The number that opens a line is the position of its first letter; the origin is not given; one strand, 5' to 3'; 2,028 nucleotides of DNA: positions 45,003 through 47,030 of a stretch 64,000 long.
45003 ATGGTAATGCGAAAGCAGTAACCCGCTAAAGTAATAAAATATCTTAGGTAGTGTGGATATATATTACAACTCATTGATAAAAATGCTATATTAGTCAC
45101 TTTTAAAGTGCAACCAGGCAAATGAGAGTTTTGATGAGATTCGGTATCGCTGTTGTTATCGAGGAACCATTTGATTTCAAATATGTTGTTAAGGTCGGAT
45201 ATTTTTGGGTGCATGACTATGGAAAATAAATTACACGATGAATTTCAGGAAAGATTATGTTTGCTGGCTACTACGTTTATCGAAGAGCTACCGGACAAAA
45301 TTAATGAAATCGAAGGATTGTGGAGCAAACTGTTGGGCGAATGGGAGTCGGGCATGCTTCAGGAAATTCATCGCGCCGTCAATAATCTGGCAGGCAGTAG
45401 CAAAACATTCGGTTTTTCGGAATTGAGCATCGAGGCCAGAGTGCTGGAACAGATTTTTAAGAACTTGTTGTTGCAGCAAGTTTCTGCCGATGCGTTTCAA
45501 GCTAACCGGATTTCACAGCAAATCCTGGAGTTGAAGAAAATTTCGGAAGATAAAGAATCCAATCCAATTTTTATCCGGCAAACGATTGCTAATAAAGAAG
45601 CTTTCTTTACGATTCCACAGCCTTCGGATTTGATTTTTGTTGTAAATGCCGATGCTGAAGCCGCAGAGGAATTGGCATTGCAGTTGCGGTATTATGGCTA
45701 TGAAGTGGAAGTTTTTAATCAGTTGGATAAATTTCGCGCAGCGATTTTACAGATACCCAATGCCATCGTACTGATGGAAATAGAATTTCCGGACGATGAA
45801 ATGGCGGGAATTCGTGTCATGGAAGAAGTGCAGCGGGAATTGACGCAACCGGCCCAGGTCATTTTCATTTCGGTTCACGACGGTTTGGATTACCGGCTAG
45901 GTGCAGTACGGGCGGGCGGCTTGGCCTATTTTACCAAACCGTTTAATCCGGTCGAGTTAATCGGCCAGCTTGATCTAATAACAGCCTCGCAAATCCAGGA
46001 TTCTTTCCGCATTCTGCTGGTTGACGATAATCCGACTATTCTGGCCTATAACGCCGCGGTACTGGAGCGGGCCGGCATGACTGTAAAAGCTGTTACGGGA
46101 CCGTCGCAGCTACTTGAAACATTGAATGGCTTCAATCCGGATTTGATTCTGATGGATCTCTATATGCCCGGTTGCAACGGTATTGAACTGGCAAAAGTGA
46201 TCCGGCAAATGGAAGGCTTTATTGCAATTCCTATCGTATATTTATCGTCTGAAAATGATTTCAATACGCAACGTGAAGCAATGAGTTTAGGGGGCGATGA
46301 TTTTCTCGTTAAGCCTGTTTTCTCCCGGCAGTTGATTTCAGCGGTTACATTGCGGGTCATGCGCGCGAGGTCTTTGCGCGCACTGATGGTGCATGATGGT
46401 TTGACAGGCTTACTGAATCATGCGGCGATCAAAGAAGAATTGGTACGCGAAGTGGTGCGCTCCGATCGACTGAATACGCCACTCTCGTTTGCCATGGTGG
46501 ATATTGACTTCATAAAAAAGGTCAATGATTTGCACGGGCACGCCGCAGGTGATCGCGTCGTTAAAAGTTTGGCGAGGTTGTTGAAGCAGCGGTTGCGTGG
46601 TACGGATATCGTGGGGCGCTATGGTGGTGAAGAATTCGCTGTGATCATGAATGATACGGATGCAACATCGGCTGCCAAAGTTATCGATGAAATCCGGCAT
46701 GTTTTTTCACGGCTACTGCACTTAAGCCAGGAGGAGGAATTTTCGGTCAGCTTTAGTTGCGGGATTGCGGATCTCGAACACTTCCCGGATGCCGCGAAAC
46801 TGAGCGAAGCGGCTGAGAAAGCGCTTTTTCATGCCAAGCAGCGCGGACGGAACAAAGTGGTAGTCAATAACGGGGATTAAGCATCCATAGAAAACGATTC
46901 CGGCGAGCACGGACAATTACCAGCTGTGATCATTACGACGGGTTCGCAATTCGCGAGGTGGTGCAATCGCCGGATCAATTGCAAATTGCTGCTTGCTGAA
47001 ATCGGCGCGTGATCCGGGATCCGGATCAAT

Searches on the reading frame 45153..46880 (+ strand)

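Call 56: search_protein_families(library=ncbifam, proteins=[window:45153-46880:+], max_evalue=1e-10)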
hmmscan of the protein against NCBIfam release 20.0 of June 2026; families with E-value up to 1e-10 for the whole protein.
window:45153-46880:+ (575 aa): 78 families (the best 25 are shown)
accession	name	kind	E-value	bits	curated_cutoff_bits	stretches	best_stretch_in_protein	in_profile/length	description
NF007135.0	PRK09581.1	equivalog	2.1e-55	188.3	474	2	411-572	291-455/457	PleD family two-component system response regulator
NF047654.1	DiguCycDgcRLepto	equivalog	2.5e-55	187.5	500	1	330-570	48-294/295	diguanylate cyclase DgcR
TIGR00254.1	GGDEF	domain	2e-42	144.7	37.4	1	411-572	4-167/168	diguanylate cyclase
NF038266.1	diguan_SiaD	equivalog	3.5e-40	138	290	1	405-569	87-252/252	biofilm regulation diguanylate cyclase SiaD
NF007380.0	PRK09894.1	equivalog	1.5e-35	123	256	1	400-572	117-287/296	diguanylate cyclase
NF041606.1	dguan_cyc_DgcA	equivalog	3.6e-35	121.5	370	1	436-572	202-339/340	diguanylate cyclase DgcA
NF007423.1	PRK09966.1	equivalog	1.9e-32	112.6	325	1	406-562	233-390/390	diguanylate cyclase DgcN/YfiN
NF011955.1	PRK15426.1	equivalog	1.6e-29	102.5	408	1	405-573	391-562/564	cellulose biosynthesis regulator diguanylate cyclase DgcQ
NF051473.1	DigCycDgcsShew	equivalog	3.2e-29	102.2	400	1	407-569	130-288/291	diguanylate cyclase DgcS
NF050064.1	BlResRespRegCbrR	equivalog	2.3e-28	99.3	600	1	330-571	170-413/415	bile resistance response regulator CbrR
NF007599.0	PRK10245.1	equivalog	4.8e-28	97.7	402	1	403-571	201-369/371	diguanylate cyclase AdrA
NF007298.0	PRK09776.1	equivalog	2.6e-27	95.2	1135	1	405-572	677-845/1111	diguanylate cyclase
NF040689.1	MtrAB_MtrA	equivalog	8.6e-26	90.6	300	1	287-409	1-120/219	MtrAB system response regulator MtrA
TIGR02154.1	PhoB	equivalog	4.3e-25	88.3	296.2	1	285-405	3-123/226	phosphate regulon transcriptional regulator PhoB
NF040885.1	diguan_DgcJ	equivalog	1.2e-24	87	500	1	393-566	322-490/493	diguanylate cyclase DgcJ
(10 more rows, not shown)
